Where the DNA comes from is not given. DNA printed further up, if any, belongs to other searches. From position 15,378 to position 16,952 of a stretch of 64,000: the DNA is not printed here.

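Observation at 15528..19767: Two convergent LarA-like paralogues with intact nickel-pincer motifs, flanked by a stereospecific dehydratase pair, with no larB/larC/larE in the window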

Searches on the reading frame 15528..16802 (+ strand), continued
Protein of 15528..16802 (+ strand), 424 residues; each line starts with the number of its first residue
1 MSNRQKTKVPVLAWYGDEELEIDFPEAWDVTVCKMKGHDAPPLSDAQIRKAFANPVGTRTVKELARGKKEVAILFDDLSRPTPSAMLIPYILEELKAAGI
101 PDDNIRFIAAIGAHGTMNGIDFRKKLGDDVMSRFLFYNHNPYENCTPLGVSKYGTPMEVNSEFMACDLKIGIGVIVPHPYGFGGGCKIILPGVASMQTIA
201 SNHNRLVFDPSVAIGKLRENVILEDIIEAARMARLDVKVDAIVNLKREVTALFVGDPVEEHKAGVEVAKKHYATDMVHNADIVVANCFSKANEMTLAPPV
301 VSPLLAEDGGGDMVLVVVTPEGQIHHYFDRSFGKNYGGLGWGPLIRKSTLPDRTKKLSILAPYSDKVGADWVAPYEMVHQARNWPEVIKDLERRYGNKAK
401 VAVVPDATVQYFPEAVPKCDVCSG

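Call 23: list_cluster_members(proteins=[window:15528-16799:+, window:16896-18170:-, window:27775-28806:-, window:61139-62647:-, window:58478-59743:-, P0001, P0017])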
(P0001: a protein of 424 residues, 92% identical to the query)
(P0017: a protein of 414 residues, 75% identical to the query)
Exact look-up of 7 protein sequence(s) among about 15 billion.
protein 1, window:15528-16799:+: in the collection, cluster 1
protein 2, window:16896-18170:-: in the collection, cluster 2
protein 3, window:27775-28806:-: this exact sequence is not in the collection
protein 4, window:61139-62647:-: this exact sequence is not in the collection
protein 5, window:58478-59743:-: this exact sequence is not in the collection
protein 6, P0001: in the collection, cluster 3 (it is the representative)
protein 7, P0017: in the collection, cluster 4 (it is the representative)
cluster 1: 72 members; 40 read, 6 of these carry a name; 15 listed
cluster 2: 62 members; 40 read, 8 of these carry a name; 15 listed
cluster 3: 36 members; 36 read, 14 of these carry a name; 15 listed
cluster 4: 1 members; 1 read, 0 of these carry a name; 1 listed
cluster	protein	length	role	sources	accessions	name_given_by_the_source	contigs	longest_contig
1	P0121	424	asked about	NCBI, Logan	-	-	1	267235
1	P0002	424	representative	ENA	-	-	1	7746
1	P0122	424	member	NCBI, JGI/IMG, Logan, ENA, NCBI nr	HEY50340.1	MAG TPA: DUF2088 domain-containing protein [Dehalococcoidia bacterium] | DUF2088 domain-containing protein [Dehalococcoidia bacterium]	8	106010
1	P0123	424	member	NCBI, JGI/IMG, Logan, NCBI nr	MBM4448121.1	MAG: DUF2088 domain-containing protein [Chloroflexi bacterium] | DUF2088 domain-containing protein [Chloroflexota bacterium]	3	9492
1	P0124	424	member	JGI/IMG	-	nickel-dependent lactate racemase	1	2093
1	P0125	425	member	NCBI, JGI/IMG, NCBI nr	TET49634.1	MAG: DUF2088 domain-containing protein [Dehalococcoidia bacterium]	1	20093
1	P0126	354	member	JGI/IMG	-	hypothetical protein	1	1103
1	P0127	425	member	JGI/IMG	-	nickel-dependent lactate racemase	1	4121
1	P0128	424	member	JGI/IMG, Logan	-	-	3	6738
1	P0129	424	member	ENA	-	-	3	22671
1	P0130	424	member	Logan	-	-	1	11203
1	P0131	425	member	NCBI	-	-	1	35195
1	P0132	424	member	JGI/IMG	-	-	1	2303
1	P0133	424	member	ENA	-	-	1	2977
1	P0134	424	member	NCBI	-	-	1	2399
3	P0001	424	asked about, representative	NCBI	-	-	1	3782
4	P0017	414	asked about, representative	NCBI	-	-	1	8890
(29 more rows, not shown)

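Call 24: find_related_loci(query=window:15528-16799:+, collection=genome_contigs, flank=10000)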
Query window:15528-16799:+ (424 aa) in genome_contigs; peptide patterns used: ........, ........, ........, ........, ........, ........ (x = any residue, [..] = any of these).
73 stretches matched a pattern; 48 encode a relative of the query (tblastn E <= 1e-3); 45 distinct loci.
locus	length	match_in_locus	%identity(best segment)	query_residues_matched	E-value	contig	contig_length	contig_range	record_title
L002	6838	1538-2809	92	1-424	0e+0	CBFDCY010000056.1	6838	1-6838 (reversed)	MAG TPA_asm: uncultured Dehalococcoidia bacterium isolate SRR26215686_concoct_163 genome assembly, contig: ERZ25073477.9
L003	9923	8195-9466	91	1-424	0e+0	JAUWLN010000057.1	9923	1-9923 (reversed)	MAG: Dehalococcoidia bacterium isolate CSMAG_2373 CSMAG_2373_k141_1935439_length_9923_cov_7.0000, whole genome shotgun s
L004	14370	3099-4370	91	1-424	0e+0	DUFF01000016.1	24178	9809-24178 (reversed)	MAG TPA_asm: Dehalococcoidia bacterium isolate W80 Contig16, whole genome shotgun sequence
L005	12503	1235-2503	91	2-424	0e+0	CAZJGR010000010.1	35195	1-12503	MAG TPA_asm: uncultured Dehalococcoidaceae bacterium isolate binchicken_co376_99 genome assembly, contig: NODE_964_lengt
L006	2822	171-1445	90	1-424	0e+0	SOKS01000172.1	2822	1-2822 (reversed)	MAG: Dehalococcoidia bacterium isolate E44_bin89 NODE_29539_length_2822_cov_13.743404, whole genome shotgun sequence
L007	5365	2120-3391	89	1-424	0e+0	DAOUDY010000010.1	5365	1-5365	MAG TPA_asm: Dehalococcoidales bacterium isolate N2_108 k133_510649, whole genome shotgun sequence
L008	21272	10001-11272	88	1-424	0e+0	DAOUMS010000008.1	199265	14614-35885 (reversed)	MAG TPA_asm: Dehalococcoidales bacterium isolate W92_256 k127_308203, whole genome shotgun sequence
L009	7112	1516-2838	77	1-423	0e+0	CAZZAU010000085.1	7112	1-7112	MAG TPA_asm: uncultured Dehalococcoidaceae bacterium isolate SRP141376_co1_352 genome assembly, contig: NODE_18022_lengt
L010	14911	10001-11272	92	1-424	0e+0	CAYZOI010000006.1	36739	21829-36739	MAG TPA_asm: uncultured Dehalococcoidaceae bacterium isolate SRP077602_co2_376 genome assembly, contig: NODE_1700_length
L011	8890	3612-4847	75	3-415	0e+0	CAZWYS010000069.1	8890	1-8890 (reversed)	MAG TPA_asm: uncultured Dehalococcoidaceae bacterium isolate SRP214966_co5_332 genome assembly, contig: NODE_8024_length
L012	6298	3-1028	91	83-424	0e+0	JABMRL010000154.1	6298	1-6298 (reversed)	MAG: Dehalococcoidia bacterium isolate bin.356 k141_2710155, whole genome shotgun sequence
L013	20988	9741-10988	72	1-415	0e+0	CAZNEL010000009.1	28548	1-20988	MAG TPA_asm: uncultured Dehalococcoidales bacterium isolate SRP178699_co1_635 genome assembly, contig: NODE_1795_length_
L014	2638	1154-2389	72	1-415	0e+0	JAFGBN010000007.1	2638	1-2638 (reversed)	MAG: Dehalococcoidia bacterium isolate Zod_Metabat.1036 k87_679042, whole genome shotgun sequence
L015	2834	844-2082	71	1-416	0e+0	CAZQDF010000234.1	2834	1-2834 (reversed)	MAG TPA_asm: uncultured Dehalococcoidales bacterium isolate binchicken_co89_80 genome assembly, contig: NODE_82249_lengt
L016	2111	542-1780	71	1-416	0e+0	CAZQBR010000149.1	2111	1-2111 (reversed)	MAG TPA_asm: uncultured Dehalococcoidales bacterium isolate SRP068000_co3_165 genome assembly, contig: NODE_147792_lengt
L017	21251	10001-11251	69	1-415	0e+0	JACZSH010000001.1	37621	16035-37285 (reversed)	MAG: Chloroflexota bacterium isolate B10T3L11 B10T3L11_NODE708, whole genome shotgun sequence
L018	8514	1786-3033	69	1-415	0e+0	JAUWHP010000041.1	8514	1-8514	MAG: Dehalococcoidia bacterium isolate CSMAG_2271 CSMAG_2271_k141_797871_length_8514_cov_12.6761, whole genome shotgun s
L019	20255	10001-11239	69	1-416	0e+0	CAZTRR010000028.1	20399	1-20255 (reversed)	MAG TPA_asm: uncultured Dehalococcoidales bacterium isolate SRP068000_co2_18 genome assembly, contig: NODE_1904_length_2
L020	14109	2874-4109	69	1-415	0e+0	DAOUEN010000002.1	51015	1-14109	MAG TPA_asm: Dehalococcoidia bacterium isolate N6_289 k139_1525934, whole genome shotgun sequence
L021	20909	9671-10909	68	1-416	0e+0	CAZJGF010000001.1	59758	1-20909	MAG TPA_asm: uncultured Dehalococcoidales bacterium isolate binchicken_co34_567 genome assembly, contig: NODE_618_length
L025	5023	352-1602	66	1-416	0e+0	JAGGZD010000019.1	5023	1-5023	MAG: Dehalococcoidia bacterium isolate AUK195 PB_MBMC_149_c_000000000024, whole genome shotgun sequence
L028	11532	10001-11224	66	2-412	0e+0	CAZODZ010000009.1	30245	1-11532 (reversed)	MAG TPA_asm: uncultured Dehalococcoidales bacterium isolate binchicken_co19_506 genome assembly, contig: NODE_2123_lengt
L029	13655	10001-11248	64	1-419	5e-180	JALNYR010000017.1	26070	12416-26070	MAG: Dehalococcoidia bacterium isolate SO_2017_GW1 bin 192 NODE_7701_length_26070_cov_1.000501_OW334_2017, whole genome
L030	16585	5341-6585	63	1-419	1e-175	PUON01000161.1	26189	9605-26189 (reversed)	MAG: Dehalococcoidia bacterium isolate B1Sed10_135 B1-Sed10-C1577, whole genome shotgun sequence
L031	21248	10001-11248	62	1-419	7e-174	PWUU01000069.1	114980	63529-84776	MAG: Dehalococcoidia bacterium isolate CSSed11_253R1 CS-Sed11-C27, whole genome shotgun sequence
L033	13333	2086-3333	61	1-419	9e-170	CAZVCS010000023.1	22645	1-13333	MAG TPA_asm: uncultured Dehalococcoidales bacterium isolate binchicken_co27_403 genome assembly, contig: NODE_4016_lengt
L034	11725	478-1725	61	1-419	4e-169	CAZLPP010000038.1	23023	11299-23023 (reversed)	MAG TPA_asm: uncultured Dehalococcoidales bacterium isolate SRP098346_co1_294 genome assembly, contig: NODE_1965_length_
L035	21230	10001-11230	61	6-419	8e-164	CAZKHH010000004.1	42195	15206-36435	MAG TPA_asm: uncultured Dehalococcoidales bacterium isolate SRP141376_co2_38 genome assembly, contig: NODE_2114_length_4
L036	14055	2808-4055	63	1-419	1e-176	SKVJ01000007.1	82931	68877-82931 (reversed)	MAG: Dehalococcoidia bacterium isolate CSSed162cmB_159 CSSed16-2cmB-130, whole genome shotgun sequence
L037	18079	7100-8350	70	1-415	0e+0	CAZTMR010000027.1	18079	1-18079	MAG TPA_asm: uncultured Dehalococcoidaceae bacterium isolate SRP141376_co1_379 genome assembly, contig: NODE_6439_length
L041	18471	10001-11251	70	1-415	0e+0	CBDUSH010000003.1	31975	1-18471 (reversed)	MAG TPA_asm: uncultured bacterium isolate SRR22302368_concoct_39 genome assembly, contig: ERZ25747235.340, whole genome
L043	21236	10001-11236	68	1-415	0e+0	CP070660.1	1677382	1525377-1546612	MAG: Deltaproteobacteria bacterium isolate bin79 chromosome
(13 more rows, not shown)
